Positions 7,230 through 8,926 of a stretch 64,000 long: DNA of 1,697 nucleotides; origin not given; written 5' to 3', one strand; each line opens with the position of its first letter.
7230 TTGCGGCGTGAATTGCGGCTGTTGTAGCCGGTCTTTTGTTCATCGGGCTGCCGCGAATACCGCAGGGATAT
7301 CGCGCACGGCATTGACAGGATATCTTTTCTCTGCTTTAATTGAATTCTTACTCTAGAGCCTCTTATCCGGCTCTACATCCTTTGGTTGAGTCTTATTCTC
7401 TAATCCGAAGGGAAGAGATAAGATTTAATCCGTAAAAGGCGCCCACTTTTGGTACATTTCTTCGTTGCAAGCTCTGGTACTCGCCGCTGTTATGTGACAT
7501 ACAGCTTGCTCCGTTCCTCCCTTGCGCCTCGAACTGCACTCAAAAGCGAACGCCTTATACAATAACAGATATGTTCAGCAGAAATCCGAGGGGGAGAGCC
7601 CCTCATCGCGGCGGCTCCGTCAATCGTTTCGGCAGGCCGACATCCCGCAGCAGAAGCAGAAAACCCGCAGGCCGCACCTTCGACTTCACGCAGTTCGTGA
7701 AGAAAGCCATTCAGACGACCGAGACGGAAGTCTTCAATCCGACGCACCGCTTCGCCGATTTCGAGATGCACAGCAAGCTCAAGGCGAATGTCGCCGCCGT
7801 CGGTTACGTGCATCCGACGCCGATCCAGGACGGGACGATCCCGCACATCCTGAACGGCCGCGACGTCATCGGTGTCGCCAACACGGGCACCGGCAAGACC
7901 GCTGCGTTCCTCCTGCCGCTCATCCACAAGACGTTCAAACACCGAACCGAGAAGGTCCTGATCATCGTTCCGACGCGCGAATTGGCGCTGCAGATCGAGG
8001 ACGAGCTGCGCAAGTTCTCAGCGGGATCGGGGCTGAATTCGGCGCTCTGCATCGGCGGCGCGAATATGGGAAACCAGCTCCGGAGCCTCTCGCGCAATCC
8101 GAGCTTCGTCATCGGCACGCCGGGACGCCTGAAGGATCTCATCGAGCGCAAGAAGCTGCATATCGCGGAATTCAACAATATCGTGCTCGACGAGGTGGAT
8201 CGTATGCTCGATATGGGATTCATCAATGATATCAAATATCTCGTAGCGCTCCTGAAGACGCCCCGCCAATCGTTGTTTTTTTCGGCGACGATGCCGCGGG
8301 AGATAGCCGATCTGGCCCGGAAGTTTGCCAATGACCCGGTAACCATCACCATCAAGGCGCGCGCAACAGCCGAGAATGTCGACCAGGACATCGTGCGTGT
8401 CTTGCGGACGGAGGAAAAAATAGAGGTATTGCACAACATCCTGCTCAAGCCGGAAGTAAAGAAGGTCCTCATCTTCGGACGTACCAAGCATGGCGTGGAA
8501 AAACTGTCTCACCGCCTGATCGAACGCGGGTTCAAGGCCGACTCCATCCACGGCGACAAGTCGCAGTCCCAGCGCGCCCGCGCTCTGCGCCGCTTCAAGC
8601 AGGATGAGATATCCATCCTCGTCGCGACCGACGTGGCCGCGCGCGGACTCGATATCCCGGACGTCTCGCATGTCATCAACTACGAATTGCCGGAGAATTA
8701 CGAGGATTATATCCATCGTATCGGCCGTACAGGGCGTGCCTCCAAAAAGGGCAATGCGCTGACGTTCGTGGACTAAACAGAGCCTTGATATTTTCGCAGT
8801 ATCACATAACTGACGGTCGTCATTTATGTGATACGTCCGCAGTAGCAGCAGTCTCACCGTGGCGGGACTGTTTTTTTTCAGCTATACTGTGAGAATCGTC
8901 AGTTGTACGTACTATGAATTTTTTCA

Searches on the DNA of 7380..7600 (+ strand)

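Call 69: search_rna_families(source=window, start=7380, end=7600, threshold=evalue, max_evalue=10, show_alignments=2)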
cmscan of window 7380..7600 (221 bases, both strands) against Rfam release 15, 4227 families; matches with E-value up to 10: 0.
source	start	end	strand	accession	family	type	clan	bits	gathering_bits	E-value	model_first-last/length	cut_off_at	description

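Call 74: build_rna_model(alignment_id=A3)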
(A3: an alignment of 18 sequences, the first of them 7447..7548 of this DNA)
Model R1 built from alignment A3 (18 sequences, 109 columns); structure: RNAalifold consensus.
model positions 101; base pairs 30; branch points 0; effective number of sequences 1.62; information 0.59 bits per position. Calibrated on 0.2 Mb of random sequence (short: E-values are rough).
structure used (alignment columns):
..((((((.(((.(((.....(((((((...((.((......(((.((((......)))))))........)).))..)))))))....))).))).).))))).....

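Call 77: search_with_rna_model(model_id=R1, source=window, max_evalue=1, show_alignments=1)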
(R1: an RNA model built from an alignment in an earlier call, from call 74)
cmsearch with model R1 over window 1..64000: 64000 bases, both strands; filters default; matches with E-value up to 1: 1.
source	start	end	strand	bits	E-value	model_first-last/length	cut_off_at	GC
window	7447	7548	+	101.2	1.6e-26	1-101/101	no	0.51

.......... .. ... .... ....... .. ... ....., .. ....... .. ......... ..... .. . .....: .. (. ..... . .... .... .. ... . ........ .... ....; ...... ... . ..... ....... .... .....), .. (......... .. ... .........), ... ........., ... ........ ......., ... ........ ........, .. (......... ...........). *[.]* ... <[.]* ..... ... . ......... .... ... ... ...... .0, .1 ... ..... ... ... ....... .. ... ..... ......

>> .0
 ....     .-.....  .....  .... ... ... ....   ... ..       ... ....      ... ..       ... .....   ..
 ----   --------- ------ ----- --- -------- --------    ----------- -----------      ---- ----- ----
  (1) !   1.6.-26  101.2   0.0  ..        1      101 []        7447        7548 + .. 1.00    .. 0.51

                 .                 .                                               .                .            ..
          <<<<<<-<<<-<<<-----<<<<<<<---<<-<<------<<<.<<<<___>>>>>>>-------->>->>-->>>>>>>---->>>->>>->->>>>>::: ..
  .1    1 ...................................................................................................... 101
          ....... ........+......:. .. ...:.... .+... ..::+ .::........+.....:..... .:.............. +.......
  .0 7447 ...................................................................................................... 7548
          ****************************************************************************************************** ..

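Call 79: search_with_rna_model(model_id=R1, sources=[L002, L003, L004, L005, L006, L007, L008, L009, L010, L011, L012, L013, L014, L015, L016, L017, L018, L019, L020, L021, L022, L023, L024, L025, L026, L027, L028, L029, L030, L031, L032, L033, L034, L035, L036, L037, L038, L039, L040, L041, L042, L043, L044, L045, L046, L047, L048, L049, L050, L051, L052, L053, L054, L055, L056, L057, L058, L059, L060, L061, L062, L063, L064, L065, L066, L067, L068, L069, L070, L071, L072, L073, L074, L075, L076, L077, L078, L079, L080, L081], max_evalue=0.01)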
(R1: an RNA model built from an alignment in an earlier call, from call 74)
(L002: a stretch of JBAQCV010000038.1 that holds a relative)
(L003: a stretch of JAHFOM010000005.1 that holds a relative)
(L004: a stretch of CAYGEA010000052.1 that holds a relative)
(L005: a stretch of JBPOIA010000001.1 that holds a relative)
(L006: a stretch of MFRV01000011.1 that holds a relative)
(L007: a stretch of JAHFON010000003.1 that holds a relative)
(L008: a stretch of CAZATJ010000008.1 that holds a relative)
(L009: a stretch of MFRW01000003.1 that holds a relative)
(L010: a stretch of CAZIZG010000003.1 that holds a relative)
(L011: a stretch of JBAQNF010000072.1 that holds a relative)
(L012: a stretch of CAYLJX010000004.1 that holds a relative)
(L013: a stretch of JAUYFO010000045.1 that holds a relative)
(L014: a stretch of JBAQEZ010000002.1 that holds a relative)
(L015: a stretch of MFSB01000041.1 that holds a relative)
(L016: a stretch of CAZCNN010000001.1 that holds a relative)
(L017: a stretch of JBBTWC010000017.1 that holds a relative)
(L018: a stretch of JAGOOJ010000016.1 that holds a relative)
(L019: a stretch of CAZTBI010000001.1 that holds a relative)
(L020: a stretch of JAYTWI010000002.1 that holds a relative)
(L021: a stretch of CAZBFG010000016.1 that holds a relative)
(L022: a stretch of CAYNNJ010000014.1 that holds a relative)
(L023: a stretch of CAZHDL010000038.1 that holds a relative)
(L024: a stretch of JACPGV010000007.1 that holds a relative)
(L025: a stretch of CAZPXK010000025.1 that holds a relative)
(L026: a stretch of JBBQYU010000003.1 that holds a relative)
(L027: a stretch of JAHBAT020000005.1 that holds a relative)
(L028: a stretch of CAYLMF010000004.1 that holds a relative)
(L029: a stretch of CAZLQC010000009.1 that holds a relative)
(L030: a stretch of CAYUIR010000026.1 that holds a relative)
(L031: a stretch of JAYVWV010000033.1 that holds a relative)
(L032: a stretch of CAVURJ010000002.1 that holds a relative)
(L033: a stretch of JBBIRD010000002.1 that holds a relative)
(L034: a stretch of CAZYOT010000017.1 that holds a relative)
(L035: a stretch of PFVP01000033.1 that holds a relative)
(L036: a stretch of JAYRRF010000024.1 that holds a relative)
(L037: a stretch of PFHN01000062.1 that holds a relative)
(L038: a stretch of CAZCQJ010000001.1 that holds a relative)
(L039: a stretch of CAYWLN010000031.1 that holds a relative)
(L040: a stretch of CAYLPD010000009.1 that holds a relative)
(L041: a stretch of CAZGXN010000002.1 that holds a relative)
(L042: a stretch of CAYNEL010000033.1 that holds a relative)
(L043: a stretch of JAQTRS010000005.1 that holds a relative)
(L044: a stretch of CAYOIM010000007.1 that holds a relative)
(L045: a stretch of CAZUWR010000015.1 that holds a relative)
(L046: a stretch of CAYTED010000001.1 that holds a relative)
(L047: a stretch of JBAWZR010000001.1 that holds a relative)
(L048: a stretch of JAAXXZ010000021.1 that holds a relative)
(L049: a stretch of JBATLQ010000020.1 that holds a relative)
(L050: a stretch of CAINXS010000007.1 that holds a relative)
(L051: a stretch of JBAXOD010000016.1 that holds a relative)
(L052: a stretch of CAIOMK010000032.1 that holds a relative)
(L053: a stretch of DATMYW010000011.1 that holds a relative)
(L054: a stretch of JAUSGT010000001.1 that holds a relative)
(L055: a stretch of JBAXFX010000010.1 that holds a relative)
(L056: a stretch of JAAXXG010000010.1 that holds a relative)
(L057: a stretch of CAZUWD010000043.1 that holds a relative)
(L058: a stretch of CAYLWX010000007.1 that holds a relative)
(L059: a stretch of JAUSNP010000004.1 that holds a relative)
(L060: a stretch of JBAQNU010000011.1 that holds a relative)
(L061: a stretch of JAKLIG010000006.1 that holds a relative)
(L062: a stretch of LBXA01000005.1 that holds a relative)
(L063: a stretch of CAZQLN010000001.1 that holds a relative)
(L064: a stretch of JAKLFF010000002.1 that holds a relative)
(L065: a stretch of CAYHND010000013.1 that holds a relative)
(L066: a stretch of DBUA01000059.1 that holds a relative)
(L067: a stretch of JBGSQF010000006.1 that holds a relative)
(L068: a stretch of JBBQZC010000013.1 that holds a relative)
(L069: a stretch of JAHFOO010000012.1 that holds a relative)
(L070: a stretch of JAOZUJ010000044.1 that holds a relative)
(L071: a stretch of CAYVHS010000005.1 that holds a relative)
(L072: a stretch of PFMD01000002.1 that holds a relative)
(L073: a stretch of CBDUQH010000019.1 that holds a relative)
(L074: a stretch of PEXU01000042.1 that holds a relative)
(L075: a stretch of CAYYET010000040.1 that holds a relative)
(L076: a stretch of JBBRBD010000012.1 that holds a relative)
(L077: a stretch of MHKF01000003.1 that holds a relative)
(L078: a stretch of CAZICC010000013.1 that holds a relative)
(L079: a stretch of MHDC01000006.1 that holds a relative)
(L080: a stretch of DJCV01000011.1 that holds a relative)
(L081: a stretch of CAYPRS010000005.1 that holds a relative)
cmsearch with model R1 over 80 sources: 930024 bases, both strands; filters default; matches with E-value up to 0.01: 15.
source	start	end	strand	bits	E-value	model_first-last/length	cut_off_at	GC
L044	5820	5920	+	112.3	1.3e-28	1-101/101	no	0.46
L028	5845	5946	+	107.8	2.7e-27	1-101/101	no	0.43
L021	2920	3020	+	107.6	3.2e-27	1-101/101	no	0.49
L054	5870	5970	+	105.1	1.6e-26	1-101/101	no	0.44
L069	5769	5869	+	103.9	3.8e-26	1-101/101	no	0.4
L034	5796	5897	+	103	6.8e-26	1-101/101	no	0.44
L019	5822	5924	+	102.1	1.2e-25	1-101/101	no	0.52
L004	2380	2480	+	102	1.3e-25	1-101/101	no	0.49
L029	5816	5918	+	99.5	7.1e-25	1-101/101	no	0.41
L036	5790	5892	+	98.3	1.5e-24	1-101/101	no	0.43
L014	5868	5969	+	98.3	1.6e-24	1-101/101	no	0.47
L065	5740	5843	+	96.5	5.2e-24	1-101/101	no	0.45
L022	5882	5985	+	91.7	1.3e-22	1-101/101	no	0.53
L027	5832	5935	+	79.1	6.2e-19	1-101/101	no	0.38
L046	5817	5950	+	35.4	3.3e-06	1-101/101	no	0.52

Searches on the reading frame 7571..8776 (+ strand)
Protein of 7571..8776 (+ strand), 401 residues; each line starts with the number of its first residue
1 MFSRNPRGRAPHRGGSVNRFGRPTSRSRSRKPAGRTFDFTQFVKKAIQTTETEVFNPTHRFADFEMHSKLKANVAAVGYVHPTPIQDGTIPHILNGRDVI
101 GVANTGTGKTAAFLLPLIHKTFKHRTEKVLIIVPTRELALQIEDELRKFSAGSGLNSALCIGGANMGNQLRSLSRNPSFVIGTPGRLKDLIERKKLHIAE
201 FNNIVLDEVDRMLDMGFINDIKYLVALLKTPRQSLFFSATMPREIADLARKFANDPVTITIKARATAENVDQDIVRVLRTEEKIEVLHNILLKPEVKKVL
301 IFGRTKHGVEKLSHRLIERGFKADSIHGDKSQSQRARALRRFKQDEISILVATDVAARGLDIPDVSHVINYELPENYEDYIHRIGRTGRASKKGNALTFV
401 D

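Call 62: search_protein_families(library=pfam, proteins=[window:7571-8776:+], max_evalue=0.00001)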
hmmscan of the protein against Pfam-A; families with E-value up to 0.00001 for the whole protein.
window:7571-8776:+ (401 aa): 3 families
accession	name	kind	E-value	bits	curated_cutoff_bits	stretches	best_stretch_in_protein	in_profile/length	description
PF00270.35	DEAD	-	4.1e-48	163.7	26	1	83-247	1-166/167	DEAD/DEAH box helicase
PF00271.37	Helicase_C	-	2.5e-36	124.7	23.5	1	282-390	1-109/110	Helicase conserved C-terminal domain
PF04851.21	ResIII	-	8.7e-11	42.4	22.5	1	98-242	25-163/164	Type III restriction enzyme, res subunit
